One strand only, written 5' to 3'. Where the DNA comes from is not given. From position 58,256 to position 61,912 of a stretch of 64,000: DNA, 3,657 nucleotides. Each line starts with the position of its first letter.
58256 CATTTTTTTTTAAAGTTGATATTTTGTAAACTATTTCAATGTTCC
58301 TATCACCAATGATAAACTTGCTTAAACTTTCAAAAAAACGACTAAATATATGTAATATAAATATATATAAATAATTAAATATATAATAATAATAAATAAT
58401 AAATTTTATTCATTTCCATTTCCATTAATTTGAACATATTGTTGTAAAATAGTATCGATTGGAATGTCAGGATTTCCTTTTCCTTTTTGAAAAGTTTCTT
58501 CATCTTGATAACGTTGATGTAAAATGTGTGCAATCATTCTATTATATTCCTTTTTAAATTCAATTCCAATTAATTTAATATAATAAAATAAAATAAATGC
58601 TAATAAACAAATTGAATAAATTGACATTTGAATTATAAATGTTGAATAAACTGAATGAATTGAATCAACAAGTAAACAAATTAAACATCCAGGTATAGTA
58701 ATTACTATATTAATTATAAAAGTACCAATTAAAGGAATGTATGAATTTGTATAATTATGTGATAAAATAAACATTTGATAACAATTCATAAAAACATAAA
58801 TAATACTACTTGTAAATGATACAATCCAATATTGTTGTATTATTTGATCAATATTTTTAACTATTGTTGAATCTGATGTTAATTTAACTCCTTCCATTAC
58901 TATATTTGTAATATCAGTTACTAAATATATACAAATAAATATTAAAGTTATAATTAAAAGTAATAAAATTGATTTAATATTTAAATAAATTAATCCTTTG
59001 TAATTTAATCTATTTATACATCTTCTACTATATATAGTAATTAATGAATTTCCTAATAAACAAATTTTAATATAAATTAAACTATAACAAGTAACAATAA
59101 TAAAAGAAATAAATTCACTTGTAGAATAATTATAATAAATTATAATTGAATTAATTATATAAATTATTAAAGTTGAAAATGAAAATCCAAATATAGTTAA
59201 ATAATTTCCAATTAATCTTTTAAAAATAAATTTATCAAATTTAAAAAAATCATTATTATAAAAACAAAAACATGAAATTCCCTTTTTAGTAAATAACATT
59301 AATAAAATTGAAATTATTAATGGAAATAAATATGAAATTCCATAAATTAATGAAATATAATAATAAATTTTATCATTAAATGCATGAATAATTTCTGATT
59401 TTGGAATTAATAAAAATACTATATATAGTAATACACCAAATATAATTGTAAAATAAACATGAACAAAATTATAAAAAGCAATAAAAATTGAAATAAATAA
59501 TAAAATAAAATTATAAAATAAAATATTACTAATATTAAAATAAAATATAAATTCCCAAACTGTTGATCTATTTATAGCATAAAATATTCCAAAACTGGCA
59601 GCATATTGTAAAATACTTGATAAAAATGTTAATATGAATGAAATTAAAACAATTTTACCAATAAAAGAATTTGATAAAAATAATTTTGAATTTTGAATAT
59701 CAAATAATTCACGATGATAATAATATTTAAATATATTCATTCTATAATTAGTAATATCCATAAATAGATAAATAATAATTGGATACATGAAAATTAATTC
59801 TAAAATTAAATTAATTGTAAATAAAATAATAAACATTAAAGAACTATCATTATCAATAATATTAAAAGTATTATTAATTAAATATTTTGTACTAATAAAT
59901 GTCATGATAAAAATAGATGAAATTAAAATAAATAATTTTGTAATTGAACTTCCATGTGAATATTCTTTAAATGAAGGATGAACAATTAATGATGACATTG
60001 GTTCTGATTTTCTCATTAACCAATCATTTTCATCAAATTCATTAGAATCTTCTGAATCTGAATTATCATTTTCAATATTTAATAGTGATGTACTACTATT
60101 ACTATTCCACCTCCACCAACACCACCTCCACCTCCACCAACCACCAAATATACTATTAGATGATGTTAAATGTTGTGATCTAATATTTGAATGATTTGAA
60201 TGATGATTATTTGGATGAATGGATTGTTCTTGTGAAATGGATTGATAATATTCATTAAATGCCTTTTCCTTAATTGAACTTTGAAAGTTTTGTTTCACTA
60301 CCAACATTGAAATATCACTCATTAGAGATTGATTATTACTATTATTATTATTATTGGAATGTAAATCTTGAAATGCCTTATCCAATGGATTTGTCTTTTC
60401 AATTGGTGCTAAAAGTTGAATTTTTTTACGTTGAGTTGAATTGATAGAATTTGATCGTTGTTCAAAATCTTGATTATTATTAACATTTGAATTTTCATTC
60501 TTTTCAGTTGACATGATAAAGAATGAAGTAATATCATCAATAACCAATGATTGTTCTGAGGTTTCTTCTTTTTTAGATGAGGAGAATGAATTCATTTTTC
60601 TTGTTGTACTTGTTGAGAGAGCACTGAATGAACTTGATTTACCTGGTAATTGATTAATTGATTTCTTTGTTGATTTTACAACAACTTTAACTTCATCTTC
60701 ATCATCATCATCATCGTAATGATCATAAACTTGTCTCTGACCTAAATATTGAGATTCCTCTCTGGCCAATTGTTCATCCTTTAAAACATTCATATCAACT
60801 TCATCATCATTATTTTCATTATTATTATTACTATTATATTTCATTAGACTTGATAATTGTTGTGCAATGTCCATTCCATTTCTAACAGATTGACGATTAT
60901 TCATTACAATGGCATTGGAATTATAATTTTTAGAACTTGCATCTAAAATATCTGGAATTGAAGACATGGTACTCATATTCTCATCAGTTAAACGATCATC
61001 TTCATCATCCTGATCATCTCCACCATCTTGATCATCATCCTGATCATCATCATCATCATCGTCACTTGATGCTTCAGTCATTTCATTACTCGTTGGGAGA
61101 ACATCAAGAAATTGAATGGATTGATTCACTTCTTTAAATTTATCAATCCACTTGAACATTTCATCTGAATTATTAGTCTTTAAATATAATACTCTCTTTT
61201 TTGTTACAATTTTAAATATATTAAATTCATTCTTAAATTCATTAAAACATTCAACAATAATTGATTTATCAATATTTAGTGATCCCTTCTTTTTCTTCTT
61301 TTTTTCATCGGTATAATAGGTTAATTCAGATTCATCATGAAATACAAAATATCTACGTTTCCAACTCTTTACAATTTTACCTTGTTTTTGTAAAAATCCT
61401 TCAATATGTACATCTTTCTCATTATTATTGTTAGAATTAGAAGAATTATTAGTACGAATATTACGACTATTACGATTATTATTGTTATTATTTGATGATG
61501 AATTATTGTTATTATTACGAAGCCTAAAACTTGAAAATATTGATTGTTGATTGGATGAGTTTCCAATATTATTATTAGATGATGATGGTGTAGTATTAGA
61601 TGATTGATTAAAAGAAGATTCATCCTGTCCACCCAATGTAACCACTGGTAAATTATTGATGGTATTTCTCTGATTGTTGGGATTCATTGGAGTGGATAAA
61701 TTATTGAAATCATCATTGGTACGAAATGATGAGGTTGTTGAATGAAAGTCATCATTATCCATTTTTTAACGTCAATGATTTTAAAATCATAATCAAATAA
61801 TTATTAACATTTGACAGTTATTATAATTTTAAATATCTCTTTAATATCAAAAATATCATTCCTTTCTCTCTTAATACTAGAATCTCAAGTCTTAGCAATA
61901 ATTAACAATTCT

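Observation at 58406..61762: PH domain fused to a large polytopic membrane domain (1118 aa) with no recognisable family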

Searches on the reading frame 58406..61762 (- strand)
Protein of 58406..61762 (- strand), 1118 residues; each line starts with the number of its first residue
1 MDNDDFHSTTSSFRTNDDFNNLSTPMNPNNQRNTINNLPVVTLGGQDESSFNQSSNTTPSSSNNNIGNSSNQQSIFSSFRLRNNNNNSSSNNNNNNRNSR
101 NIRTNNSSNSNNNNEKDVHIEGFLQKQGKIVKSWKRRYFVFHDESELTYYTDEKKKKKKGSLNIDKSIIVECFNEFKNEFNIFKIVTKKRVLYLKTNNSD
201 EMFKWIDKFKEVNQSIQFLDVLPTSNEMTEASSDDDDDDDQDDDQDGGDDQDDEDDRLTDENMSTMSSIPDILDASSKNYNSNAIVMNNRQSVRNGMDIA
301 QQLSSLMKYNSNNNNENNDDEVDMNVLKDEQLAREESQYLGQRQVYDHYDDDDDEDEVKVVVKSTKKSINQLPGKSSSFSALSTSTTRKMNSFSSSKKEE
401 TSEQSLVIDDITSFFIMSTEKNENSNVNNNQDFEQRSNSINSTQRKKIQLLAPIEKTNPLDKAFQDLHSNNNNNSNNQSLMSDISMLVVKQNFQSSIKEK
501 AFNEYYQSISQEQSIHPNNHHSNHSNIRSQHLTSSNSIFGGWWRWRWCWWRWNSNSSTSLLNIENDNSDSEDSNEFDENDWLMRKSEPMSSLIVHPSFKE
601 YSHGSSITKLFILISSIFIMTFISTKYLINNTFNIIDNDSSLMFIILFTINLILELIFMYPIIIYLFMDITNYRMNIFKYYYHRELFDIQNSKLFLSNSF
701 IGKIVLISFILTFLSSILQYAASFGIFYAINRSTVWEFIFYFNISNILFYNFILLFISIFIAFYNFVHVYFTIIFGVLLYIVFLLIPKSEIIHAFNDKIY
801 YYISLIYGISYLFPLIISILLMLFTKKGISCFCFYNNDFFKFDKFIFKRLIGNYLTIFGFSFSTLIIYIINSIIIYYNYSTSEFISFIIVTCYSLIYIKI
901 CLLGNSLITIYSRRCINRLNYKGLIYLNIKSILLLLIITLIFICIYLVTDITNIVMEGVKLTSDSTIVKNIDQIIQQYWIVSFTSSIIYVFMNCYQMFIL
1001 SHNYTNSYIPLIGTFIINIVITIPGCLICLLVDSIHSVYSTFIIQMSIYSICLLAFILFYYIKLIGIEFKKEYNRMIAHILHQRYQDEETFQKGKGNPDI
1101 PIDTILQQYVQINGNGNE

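Call 3: search_protein_families(library=pfam, proteins=[window:58406-61762:-], max_evalue=1)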
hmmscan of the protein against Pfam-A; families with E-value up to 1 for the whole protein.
window:58406-61762:- (1118 aa): 5 families
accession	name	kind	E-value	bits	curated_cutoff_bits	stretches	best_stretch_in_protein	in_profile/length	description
PF00169.35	PH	-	1.9e-17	64.1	25.1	1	118-211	1-102/105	PH domain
PF15409.12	PH_8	-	1.6e-08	35.2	30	1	123-212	3-88/89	Pleckstrin homology domain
PF15413.13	PH_11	-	2.2e-08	34.9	30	1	122-211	5-100/101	Pleckstrin homology domain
PF14593.12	PH_3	-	2.9e-08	34.1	25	1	115-215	10-101/104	PH domain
PF20399.4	PH_20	-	0.017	15.6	27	1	120-174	13-71/84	PH domain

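Call 4: search_solved_structures(query=window:58406-61762:-, max_evalue=1)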
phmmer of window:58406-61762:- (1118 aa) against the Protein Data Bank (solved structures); distinct sequences matched with E-value up to 1: 68 (the best 60 are shown).
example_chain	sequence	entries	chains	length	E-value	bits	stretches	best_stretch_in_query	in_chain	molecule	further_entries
1eaz_A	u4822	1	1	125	1.9e-09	39.3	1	121-207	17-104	TANDEM PH DOMAIN CONTAINING PROTEIN-1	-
3tfm_A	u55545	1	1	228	8.2e-08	33.9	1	132-215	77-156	Myosin X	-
1fao_A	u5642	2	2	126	1.1e-06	30.1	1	121-208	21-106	DUAL ADAPTOR OF PHOSPHOTYROSINE AND 3-PHOSPHOINOSITIDES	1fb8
1x1g_A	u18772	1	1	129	4.5e-05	24.8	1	118-213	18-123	Pleckstrin 2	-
2dn6_A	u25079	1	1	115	5e-05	24.6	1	117-208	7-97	KIAA0640 protein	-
1v89_A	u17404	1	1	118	5.7e-05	24.4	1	122-173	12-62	Hypothetical protein KIAA0053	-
2dkp_A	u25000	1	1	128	0.00025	22.3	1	108-207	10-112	Pleckstrin homology domain-containing family A member 5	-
1pls_A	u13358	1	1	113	0.00086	20.5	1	121-219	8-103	PLECKSTRIN HOMOLOGY DOMAIN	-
2dhk_A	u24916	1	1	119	0.0012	20.1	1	121-210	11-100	TBC1 domain family member 2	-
1zm0_A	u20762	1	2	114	0.0016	19.7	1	121-209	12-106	Pleckstrin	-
2i5c_A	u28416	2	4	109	0.0018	19.5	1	121-208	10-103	Pleckstrin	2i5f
1x05_A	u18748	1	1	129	0.002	19.3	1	121-209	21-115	Pleckstrin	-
1xx0_A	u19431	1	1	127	0.0022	19.2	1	121-209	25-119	Pleckstrin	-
2d9x_A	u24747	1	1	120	0.0029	18.8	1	118-210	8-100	Oxysterol binding protein-related protein 11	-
1fgy_A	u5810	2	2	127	0.012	16.8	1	121-190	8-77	GRP1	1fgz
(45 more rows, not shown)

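Call 6: list_cluster_members(proteins=[window:58406-61762:-, window:61972-62418:+, window:63389-63946:-])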
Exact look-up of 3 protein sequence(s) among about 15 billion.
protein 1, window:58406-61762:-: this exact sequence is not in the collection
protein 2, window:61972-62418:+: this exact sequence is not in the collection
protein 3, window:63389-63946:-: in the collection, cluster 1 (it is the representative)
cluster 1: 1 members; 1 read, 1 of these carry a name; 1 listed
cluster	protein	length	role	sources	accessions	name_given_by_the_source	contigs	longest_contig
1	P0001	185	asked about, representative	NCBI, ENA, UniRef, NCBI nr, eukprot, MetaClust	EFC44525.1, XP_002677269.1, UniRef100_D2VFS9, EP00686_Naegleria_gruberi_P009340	predicted protein [Naegleria gruberi] | Predicted protein n=1 Tax=Naegleria gruberi TaxID=5762 RepID=D2VFS9_NAEGR | uncharacterized protein NAEGRDRAFT_67730 [Naegleria gruberi]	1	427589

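Call 35: find_related_loci(query=A1, collection=metagenome_contigs, flank=6000)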
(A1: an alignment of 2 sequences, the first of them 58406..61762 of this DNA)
Query A1 (1118 aa) in metagenome_contigs; peptide patterns used: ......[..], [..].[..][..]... (x = any residue, [..] = any of these).
600 stretches matched a pattern, but none encodes a relative of the query by tblastn (E <= 1e-3).

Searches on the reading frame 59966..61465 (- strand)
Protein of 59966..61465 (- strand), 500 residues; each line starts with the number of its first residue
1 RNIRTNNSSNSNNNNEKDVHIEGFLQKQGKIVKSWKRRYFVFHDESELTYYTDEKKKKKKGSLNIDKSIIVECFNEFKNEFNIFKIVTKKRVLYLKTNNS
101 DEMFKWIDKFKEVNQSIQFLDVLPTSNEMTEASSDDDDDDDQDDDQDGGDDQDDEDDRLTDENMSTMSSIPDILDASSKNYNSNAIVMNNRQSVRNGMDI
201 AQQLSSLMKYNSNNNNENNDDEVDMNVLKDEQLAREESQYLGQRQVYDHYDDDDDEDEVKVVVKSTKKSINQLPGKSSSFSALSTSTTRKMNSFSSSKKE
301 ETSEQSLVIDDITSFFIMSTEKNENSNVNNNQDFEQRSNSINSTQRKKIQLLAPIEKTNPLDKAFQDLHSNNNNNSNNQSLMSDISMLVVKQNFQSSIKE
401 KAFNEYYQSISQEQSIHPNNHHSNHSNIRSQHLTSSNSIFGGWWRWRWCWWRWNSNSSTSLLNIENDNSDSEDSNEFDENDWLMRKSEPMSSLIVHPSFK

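Call 63: predict_structure(alignment_id=A3)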
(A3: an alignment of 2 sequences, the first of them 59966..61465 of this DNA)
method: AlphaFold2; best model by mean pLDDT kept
length: 500 residues; sequences in the alignment: 2
mean_pLDDT: 40.5   pTM: 0.23
mean pLDDT of the five models: 40.5, 39.4, 38.7, 38.1, 34.7
residues with pLDDT >= 90: 0; 70-90: 16; 50-70: 78; < 50: 406
segments of 3 or more residues with pLDDT < 50: 1-16, 31-34, 72-80, 116-138, 148-152, 154-365, 367-500
pLDDT, mean of each block of 10 residues (from residue 1): 35 45 61 58 67 66 64 45 63 65 63 51 33 41 50 46 36 31 28 39 40 33 39 45 41 39 31 31 29 33 29 28 29 28 31 40 45 37 29 35 41 33 29 33 41 34 32 36 34 32
secondary structure, 60 per line:
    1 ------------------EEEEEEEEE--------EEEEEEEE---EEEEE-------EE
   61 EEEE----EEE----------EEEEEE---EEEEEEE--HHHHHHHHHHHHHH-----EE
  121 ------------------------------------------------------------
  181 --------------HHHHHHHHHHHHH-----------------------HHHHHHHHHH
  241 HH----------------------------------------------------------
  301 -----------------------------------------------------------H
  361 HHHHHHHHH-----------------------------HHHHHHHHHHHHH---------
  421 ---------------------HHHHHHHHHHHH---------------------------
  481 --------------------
elements in order: E19-27 E36-43 E47-51 E59-64 E69-71 E82-87 E91-97 H100-113 H195-207 H231-242 H360-369 H399-411 H442-453

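Call 65: fold_search(model_id=the predicted structure, library=pdb)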
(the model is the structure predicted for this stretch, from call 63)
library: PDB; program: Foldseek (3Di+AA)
matches with E <= 10: 698; with E <= 0.001: 138
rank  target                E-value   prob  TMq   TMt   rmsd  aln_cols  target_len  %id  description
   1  4hhv_A                4.0e-06  1.00  0.15  0.58   5.4       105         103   25  Crystal structure of ceramide transfer protein pleckstrin homology domain (released 2013-11-27)
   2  1fb8                  4.5e-06  1.00  0.16  0.60   4.1       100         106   29  STRUCTURE OF THE PLECKSTRIN HOMOLOGY DOMAIN FROM DAPP1/PHISH (released 2000-07-20)
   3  1dyn_A                4.8e-06  1.00  0.18  0.64   3.9       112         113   20  CRYSTAL STRUCTURE AT 2.2 ANGSTROMS RESOLUTION OF THE PLECKSTRIN HOMOLOGY DOMAIN FROM HUMAN DYNAMIN (released 1995-02-27)
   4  2d9y_MODEL_1_A        4.8e-06  1.00  0.17  0.62   9.6       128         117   22  Solution structure of the PH domain of PEPP-3 from human (released 2006-06-13)
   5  2d9x_MODEL_1_A        5.4e-06  1.00  0.16  0.52  13.4       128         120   20  Solution structure of the PH domain of Oxysterol binding protein-related protein 11 from human (released 2006-06-13)
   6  7kk7_B                6.0e-06  1.00  0.16  0.63   4.6       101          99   27  crystal structure of ligand-free PLEKHA7 PH domain (released 2021-04-07)
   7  3aj4_A                6.4e-06  1.00  0.16  0.56   4.6       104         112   18  Crystal structure of the PH domain of Evectin-2 from human complexed with O-phospho-L-serine (released 2011-05-25)
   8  4hhv_B                7.6e-06  1.00  0.16  0.62   4.3        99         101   25  Crystal structure of ceramide transfer protein pleckstrin homology domain (released 2013-11-27)
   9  5jjd_A                8.1e-06  1.00  0.16  0.63   4.3        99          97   25  crystal structure of the ceramide transfer protein PH and START domain complex (released 2017-07-05)
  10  1fao                  9.6e-06  1.00  0.15  0.61   4.3        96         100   28  STRUCTURE OF THE PLECKSTRIN HOMOLOGY DOMAIN FROM DAPP1/PHISH IN COMPLEX WITH INOSITOL 1,3,4,5-TETRAKISPHOSPHATE (released 2000-07-20)
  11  2dhj_MODEL_1_A        1.1e-05  1.00  0.18  0.60   9.3       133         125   21  Solution structure of the PH domain of Rho GTPase activating protein 21 from human (released 2006-09-24)
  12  7kk7_A                1.1e-05  1.00  0.16  0.62   4.4       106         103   27  crystal structure of ligand-free PLEKHA7 PH domain (released 2021-04-07)
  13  1v89_MODEL_1_A        1.3e-05  1.00  0.15  0.52   4.6       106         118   29  Solution Structure of the Pleckstrin Homology Domain of Human KIAA0053 Protein (released 2004-06-29)
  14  1u5d_B                1.7e-05  1.00  0.16  0.63   4.1       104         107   21  Crystal Structure of the PH domain of SKAP55 (released 2005-07-26)
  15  7kjz_A                2.1e-05  1.00  0.17  0.67   3.6        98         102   26  crystal structure of PLEKHA7 PH domain biding inositol-tetraphosphate (released 2021-04-07)
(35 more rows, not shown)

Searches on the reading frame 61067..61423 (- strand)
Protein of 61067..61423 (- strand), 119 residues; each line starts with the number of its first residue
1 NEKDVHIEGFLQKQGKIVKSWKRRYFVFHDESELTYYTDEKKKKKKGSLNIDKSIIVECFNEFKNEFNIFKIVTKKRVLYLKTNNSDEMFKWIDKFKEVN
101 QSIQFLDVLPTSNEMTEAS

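Call 28: find_homologous_proteins(query=window:61067-61423:-, max_evalue=0.001)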
Query window:61067-61423:-: 1 candidates shared short words with the query, none scored E <= 0.001.

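Call 40: search_solved_structures(query=window:61067-61423:-, max_evalue=0.00001, show_alignments=3)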
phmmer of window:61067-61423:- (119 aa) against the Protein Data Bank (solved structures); distinct sequences matched with E-value up to 0.00001: 6.
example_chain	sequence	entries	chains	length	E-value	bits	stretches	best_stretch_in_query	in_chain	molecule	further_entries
3tfm_A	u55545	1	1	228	3.2e-13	53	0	19-102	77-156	Myosin X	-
1eaz_A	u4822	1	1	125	7e-11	45.5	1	8-94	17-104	TANDEM PH DOMAIN CONTAINING PROTEIN-1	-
1fao_A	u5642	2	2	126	4.1e-08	36.6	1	8-95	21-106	DUAL ADAPTOR OF PHOSPHOTYROSINE AND 3-PHOSPHOINOSITIDES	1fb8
1x1g_A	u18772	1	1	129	1.8e-06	31.3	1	7-100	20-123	Pleckstrin 2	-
1v89_A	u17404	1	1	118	2.5e-06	30.9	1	9-60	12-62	Hypothetical protein KIAA0053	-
2dn6_A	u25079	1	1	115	3.3e-06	30.4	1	7-95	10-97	KIAA0640 protein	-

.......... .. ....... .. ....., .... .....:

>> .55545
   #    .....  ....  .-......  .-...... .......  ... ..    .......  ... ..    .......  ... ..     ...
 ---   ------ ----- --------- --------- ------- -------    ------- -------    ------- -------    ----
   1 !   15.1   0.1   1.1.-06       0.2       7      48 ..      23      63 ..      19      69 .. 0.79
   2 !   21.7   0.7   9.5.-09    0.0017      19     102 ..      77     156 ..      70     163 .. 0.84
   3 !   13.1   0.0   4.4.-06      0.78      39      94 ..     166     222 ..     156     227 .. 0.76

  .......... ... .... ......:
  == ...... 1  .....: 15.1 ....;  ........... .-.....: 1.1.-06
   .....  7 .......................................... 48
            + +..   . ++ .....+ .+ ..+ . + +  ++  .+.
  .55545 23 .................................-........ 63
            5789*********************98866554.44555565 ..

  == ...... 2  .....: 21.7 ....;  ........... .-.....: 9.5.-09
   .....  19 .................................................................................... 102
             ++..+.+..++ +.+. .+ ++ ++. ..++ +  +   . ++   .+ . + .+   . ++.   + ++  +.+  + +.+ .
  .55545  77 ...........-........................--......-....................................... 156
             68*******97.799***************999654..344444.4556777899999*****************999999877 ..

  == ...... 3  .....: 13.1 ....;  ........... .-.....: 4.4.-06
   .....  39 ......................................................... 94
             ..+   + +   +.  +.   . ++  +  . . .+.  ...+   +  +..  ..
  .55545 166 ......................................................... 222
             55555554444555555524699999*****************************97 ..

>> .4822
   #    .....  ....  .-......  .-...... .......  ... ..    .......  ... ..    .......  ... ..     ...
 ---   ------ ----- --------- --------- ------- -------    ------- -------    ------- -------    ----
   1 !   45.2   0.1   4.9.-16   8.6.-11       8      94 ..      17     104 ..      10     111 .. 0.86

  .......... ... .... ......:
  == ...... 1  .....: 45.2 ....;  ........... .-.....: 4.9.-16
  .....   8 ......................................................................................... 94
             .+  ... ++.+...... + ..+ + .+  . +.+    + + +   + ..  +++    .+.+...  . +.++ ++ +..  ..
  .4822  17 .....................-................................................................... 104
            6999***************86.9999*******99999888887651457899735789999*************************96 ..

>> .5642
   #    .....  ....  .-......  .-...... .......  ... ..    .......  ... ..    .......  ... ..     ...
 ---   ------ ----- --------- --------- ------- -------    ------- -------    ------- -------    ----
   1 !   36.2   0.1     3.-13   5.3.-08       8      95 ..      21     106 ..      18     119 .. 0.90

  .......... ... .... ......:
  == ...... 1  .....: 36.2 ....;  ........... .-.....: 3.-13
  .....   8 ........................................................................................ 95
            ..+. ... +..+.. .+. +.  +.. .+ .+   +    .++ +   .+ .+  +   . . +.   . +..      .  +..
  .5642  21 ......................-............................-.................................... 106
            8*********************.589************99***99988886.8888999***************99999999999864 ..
